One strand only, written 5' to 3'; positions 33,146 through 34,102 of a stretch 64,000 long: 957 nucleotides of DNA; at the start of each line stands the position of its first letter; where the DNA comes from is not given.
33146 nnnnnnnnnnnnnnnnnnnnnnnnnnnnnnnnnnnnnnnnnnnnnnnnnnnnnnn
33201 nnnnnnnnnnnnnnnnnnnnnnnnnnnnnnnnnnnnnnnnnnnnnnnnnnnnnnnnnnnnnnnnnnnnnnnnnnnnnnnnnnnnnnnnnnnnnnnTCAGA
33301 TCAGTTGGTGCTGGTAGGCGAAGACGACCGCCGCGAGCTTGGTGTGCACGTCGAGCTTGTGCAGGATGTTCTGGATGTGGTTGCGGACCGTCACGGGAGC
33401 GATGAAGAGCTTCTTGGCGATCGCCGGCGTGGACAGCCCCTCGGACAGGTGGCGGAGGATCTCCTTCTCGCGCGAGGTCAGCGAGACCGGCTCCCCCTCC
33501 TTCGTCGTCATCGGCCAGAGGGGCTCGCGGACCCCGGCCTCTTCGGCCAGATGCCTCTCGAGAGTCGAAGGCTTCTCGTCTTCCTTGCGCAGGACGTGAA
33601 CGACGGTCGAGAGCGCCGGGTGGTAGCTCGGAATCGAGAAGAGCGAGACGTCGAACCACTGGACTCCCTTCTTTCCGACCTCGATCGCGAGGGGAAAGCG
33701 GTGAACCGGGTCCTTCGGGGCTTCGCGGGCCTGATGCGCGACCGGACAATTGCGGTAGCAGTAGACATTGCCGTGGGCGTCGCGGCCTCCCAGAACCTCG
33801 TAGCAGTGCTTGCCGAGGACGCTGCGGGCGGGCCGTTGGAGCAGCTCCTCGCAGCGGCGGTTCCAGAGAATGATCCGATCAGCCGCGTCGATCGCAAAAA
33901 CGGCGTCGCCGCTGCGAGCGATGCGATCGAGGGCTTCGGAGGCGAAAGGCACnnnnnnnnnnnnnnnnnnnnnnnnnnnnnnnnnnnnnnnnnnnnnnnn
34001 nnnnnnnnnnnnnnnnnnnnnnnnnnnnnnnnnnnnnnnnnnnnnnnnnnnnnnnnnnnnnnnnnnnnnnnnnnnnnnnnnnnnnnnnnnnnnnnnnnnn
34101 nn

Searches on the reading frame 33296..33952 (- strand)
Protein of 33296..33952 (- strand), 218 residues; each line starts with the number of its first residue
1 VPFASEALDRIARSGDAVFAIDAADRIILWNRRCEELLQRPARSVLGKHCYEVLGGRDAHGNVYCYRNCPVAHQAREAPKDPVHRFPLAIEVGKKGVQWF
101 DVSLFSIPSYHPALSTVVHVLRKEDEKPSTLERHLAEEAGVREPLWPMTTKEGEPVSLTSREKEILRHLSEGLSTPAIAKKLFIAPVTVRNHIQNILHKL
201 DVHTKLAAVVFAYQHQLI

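Call 13: search_protein_families(library=pfam, proteins=[window:33296-33952:-], max_evalue=0.01)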
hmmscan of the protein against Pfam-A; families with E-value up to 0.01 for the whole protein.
window:33296-33952:- (218 aa): 7 families
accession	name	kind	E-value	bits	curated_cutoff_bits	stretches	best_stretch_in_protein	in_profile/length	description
PF00196.25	GerE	-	4e-17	62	23.5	1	157-212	2-57/57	Bacterial regulatory proteins, luxR family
PF00989.32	PAS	-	3.1e-05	24.4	22.6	1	14-54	10-50/113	PAS fold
PF08448.16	PAS_4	-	0.0001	22.9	23.1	1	13-59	3-49/110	PAS fold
PF13384.12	HTH_23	-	0.00077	19.6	24.6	1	164-194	9-39/50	Homeodomain-like domain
PF12860.13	PAS_7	-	0.0013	19.3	27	1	17-63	7-54/115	PAS fold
PF13188.13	PAS_8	-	0.0024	18.1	21.8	1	15-53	11-46/65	PAS domain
PF08281.18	Sigma70_r4_2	-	0.003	17.6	25.7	1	158-199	11-53/54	Sigma-70, region 4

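Call 19: find_related_loci(query=window:33296-33952:-, collection=genome_contigs, flank=10000)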
Query window:33296-33952:- (218 aa) in genome_contigs; peptide patterns used: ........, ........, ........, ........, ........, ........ (x = any residue, [..] = any of these).
150 stretches matched a pattern; 61 encode a relative of the query (tblastn E <= 1e-3); 61 distinct loci.
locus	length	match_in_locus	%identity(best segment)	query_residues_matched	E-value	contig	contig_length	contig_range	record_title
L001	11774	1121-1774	88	1-218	3e-131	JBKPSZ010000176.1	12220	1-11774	MAG: Acidobacteriota bacterium isolate GS_EKS_MAG_00009 GS_EKS_000003407706, whole genome shotgun sequence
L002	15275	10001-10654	84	1-218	3e-125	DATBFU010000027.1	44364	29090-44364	MAG TPA_asm: Thermoanaerobaculia bacterium isolate SMAG_U3819 k141_2015006, whole genome shotgun sequence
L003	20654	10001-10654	84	1-218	2e-124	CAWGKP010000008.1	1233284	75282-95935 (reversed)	MAG: uncultured Acidobacteriota bacterium isolate MFD00822.bin.2.174 genome assembly, contig: contig_40926, whole genome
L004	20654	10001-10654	83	1-218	4e-123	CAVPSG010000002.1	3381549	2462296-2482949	MAG: uncultured Acidobacteriota bacterium isolate MFD00031.bin.2.23 genome assembly, contig: contig_3210, whole genome s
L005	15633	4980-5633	83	1-218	2e-122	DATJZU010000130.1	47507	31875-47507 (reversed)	MAG TPA_asm: Thermoanaerobaculia bacterium isolate SMAG_U15186 k141_2799711, whole genome shotgun sequence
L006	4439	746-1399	81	1-218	2e-122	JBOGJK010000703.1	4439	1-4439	MAG: Thermoanaerobaculia bacterium isolate H1-B1_metabat2.bin.190_sub k127_2012089, whole genome shotgun sequence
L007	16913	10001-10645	82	4-218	7e-121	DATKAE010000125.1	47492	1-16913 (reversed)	MAG TPA_asm: Thermoanaerobaculia bacterium isolate SMAG_U15197 k141_2765823, whole genome shotgun sequence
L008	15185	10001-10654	81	1-218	3e-120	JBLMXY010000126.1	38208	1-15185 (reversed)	MAG: Acidobacteriota bacterium isolate MAG243 PRJNA957066_bin25_renamed_125, whole genome shotgun sequence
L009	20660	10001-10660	82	1-218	2e-120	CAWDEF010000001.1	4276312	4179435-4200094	MAG: uncultured Acidobacteriota bacterium isolate MFD04944.bin.1.1 genome assembly, contig: contig_18256, whole genome s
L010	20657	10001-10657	78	1-218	7e-117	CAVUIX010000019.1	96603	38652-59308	MAG: uncultured Acidobacteriota bacterium isolate MFD02199.bin.2.111 genome assembly, contig: contig_29357, whole genome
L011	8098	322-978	78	1-218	1e-116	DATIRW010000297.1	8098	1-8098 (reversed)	MAG TPA_asm: Thermoanaerobaculia bacterium isolate SMAG_U15913 k141_521757, whole genome shotgun sequence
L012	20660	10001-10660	76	1-218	7e-116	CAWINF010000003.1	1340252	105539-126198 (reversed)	MAG: uncultured Acidobacteriota bacterium isolate MFD04944.bin.1.105 genome assembly, contig: contig_51356, whole genome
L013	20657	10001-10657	76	1-218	2e-115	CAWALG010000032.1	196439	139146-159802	MAG: uncultured Acidobacteriota bacterium isolate MFD02199.bin.2.50 genome assembly, contig: contig_65220, whole genome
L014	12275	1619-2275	75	1-218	2e-114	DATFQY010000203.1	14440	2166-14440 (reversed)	MAG TPA_asm: Thermoanaerobaculia bacterium isolate SMAG_U9343 k141_733894, whole genome shotgun sequence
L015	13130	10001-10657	76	1-218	2e-113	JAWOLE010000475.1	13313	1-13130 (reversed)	MAG: Thermoanaerobaculia bacterium isolate bin_228 c_000008276921, whole genome shotgun sequence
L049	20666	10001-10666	36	1-218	9e-39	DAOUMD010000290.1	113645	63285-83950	MAG TPA_asm: Anaerolineae bacterium isolate W31_78 k127_1063618, whole genome shotgun sequence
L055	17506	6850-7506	33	4-218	7e-34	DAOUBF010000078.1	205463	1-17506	MAG TPA_asm: Anaerolineae bacterium isolate H68_711 k101_418752, whole genome shotgun sequence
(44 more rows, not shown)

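Call 26: search_solved_structures(query=window:33296-33952:-, max_evalue=0.01, show_alignments=3)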
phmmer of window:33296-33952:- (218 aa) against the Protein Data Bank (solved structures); distinct sequences matched with E-value up to 0.01: 31.
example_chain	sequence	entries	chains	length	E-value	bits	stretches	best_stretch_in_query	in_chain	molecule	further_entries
4wt0_B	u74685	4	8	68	4.2e-11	46.2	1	157-217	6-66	Response regulator receiver domain protein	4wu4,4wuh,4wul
4wsz_A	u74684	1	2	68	5.7e-11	45.8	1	157-217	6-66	Response regulator receiver domain protein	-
5hev_A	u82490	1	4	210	1.3e-10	44.7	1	149-218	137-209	Response regulator protein VraR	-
7ve4_A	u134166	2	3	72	1.7e-09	41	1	157-218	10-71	DNA-binding response regulator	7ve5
2rnj_A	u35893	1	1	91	3.2e-09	40.1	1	157-218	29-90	Response regulator protein vraR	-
7x1k_A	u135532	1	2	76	1.1e-08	38.3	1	158-216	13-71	Chemotaxis protein CheY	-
4yn8_A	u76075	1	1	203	1.2e-08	38.3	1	156-218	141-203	Response regulator ChrA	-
4gvp_A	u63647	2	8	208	1.3e-08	38.1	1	157-218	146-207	Response regulator protein vraR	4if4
7ve6_A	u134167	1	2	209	1.3e-08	38.1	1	157-218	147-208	Response regulator protein VraR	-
1zlk_A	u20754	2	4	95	1.4e-07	34.7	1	152-214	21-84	Dormancy Survival Regulator | TWO COMPONENT TRANSCRIPTIONAL REGULATORY PROTEIN DEVR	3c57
1zlj_A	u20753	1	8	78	1.6e-07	34.5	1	155-214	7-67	Dormancy Survival Regulator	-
1fse_A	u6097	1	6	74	2.2e-07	34.1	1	155-210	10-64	GERE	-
1je8_A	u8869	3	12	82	3.1e-07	33.6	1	150-217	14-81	Nitrate/Nitrite Response Regulator Protein NARL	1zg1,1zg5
4ldz_A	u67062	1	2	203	5.3e-07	32.8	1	153-210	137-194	Transcriptional regulatory protein DesR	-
3c3w_A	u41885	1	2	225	6.5e-07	32.6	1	153-214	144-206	TWO COMPONENT TRANSCRIPTIONAL REGULATORY PROTEIN DEVR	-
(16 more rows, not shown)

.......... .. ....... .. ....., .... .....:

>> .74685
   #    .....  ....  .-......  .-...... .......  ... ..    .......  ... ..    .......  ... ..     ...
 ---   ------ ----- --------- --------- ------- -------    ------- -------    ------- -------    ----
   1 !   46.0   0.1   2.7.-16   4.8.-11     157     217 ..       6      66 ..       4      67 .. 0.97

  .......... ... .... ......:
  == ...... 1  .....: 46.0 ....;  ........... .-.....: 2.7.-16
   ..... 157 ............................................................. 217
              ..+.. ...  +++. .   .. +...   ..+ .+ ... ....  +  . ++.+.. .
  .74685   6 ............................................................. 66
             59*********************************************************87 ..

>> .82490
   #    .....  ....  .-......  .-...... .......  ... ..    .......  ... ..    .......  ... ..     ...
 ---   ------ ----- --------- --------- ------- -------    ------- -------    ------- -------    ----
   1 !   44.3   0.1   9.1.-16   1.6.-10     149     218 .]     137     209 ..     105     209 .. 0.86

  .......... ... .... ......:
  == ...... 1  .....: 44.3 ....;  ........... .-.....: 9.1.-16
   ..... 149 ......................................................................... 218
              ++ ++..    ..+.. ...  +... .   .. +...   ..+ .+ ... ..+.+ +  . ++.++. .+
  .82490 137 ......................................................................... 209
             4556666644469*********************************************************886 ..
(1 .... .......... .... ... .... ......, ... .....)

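Call 28: find_homologous_proteins(query=window:33296-33952:-, max_evalue=0.00001)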
Query window:33296-33952:- (218 aa): 778 proteins with E <= 0.00001 among 1324 candidates; the best 120 are listed.
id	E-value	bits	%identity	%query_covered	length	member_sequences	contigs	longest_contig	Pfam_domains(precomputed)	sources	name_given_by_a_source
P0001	2.0e-143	493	100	100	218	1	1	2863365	PF00196.26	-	-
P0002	3.9e-135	466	94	100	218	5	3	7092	PF00196.26,PF00989.32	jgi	jgi:DNA-binding CsgD family transcriptional regulator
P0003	4.1e-132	457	91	100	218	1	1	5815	PF00196.26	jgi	jgi:DNA-binding CsgD family transcriptional regulator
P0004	5.7e-128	443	90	100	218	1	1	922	PF00196.26,PF00989.32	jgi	jgi:DNA-binding CsgD family transcriptional regulator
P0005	2.4e-126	438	89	100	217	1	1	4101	PF00196.26,PF00989.32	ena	-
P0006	6.3e-124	430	86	100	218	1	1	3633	PF00196.26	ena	-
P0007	7.0e-124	430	86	100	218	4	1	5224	PF00196.26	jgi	-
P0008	2.6e-123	428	85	100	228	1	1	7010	PF00196.26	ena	-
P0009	2.3e-122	425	84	100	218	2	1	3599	PF00196.26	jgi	-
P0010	1.1e-117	409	83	100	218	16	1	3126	PF00196.26,PF08448.17,PF00989.32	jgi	jgi:DNA-binding CsgD family transcriptional regulator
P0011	1.2e-117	409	81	100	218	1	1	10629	PF00196.26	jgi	jgi:DNA-binding CsgD family transcriptional regulator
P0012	1.6e-117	409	81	100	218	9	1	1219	PF00196.26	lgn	-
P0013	2.2e-117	408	82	100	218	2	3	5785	PF00196.26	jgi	jgi:DNA-binding CsgD family transcriptional regulator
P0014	6.8e-117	407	81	100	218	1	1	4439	PF00196.26,PF00989.32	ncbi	ncbi:MAG: LuxR C-terminal-related transcriptional regulator [Thermoanaerobaculia bacterium]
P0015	4.2e-116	404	82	99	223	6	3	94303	PF00196.26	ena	-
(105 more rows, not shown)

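Call 31: find_encoding_contigs(protein=P0001, flank=10000, max_places=2)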
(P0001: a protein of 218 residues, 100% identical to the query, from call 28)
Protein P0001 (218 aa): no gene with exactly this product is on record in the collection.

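Call 34: predict_structure(alignment_id=A1)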
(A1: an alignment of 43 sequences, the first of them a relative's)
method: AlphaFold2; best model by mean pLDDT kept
length: 218 residues; sequences in the alignment: 43
mean_pLDDT: 64.0   pTM: 0.54
mean pLDDT of the five models: 64.0, 59.4, 54.3, 45.8, 43.4
residues with pLDDT >= 90: 3; 70-90: 89; 50-70: 75; < 50: 51
segments of 3 or more residues with pLDDT < 50: 1-5, 68-83, 108-114, 140-151, 213-218
pLDDT, mean of each block of 10 residues (from residue 1): 51 75 72 85 81 67 52 41 60 77 59 54 72 60 41 57 66 77 86 74 52 46
secondary structure, 60 per line:
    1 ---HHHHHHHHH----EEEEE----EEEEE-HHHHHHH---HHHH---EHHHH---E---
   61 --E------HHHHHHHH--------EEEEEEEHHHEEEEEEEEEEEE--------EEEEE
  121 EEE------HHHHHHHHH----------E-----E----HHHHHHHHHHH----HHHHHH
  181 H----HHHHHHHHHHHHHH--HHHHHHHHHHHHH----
elements in order: H4-12 E17-21 E26-30 H32-38 H42-45 H50-53 H70-77 E86-92 E96-107 E116-123 H130-138 H160-170 H175-181 H186-199 H202-214

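Call 39: fold_search(model_id=the predicted structure, library=pdb)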
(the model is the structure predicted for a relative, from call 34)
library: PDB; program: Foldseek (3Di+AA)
matches with E <= 10: 1060; with E <= 0.001: 194
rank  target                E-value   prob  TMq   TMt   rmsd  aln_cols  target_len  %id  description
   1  8a5r                  2.1e-06  1.00  0.36  0.38  13.8       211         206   14  Crystal structure of light-activated DNA-binding protein EL222 from Erythrobacter litoralis crystallized and measured in (released 2023-07-05)
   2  5xgb                  2.5e-05  1.00  0.40  0.17  16.2       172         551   17  Crystal structure of the PAS-GGDEF-EAL domain of PA0861 from Pseudomonas aeruginosa (released 2017-12-20)
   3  5xgd                  2.6e-05  1.00  0.39  0.17  16.6       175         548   17  Crystal structure of the PAS-GGDEF-EAL domain of PA0861 from Pseudomonas aeruginosa in complex with GTP (released 2017-12-20)
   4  7dwm_A                2.8e-05  1.00  0.32  0.32  18.1       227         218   19  Crystal structure of the phage VqmA-DPO complex (released 2021-05-05)
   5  6ugl_B                3.1e-05  1.00  0.31  0.31  16.8       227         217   14  Vibrio cholerae quorum-sensing receptor VqmA bound to its autoinducer ligand DPO (released 2020-01-29)
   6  10jx_B                3.3e-05  1.00  0.32  0.45   5.3       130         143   21  Crystal structure of heme binding PAS domain from one component transcription factor, FG214 (released 2026-03-25)
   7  3clo_A                4.0e-05  1.00  0.36  0.31  15.7       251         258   20  Crystal structure of putative transcriptional regulator containing a LuxR DNA binding domain (NP_811094.1) from Bacter (released 2008-04-01)
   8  3p7n_A                4.8e-05  1.00  0.30  0.34  14.2       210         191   17  Crystal structure of light activated transcription factor El222 from Erythrobacter litoralis (released 2011-05-25)
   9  3clo_C                5.4e-05  1.00  0.31  0.27  16.1       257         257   18  Crystal structure of putative transcriptional regulator containing a LuxR DNA binding domain (NP_811094.1) from Bacter (released 2008-04-01)
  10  8a6x_B                5.7e-05  1.00  0.36  0.23  29.1       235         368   14  Crystal structure of a chimeric LOV-Histidine kinase SB2F1 (asymmetrical variant, trigonal form with long c axis) (released 2024-01-10)
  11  5hzi_A                6.1e-05  1.00  0.39  0.20  17.3       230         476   15  Crystal structure of photoinhibitable Intersectin1 containing C450M mutant LOV2 domain (released 2016-12-21)
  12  10jx_A                6.5e-05  1.00  0.35  0.51   4.8       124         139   22  Crystal structure of heme binding PAS domain from one component transcription factor, FG214 (released 2026-03-25)
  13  8iyn                  7.7e-05  1.00  0.36  0.61   7.2       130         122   19  Crystal structure of LOV1 D33N mutant of phototropin from Klebsormidium nitens (released 2024-04-10)
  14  8j68                  7.7e-05  1.00  0.36  0.58   7.1       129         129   19  Crystal structure of the LOV1 R60K mutant of Klebsormidium nitens phototropin (released 2024-05-01)
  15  5dkk_A                8.2e-05  1.00  0.37  0.55   7.4       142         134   15  Structure of the dark-state monomer of the blue light photoreceptor Aureochrome 1a LOV from P. tricornutum (released 2016-01-13)
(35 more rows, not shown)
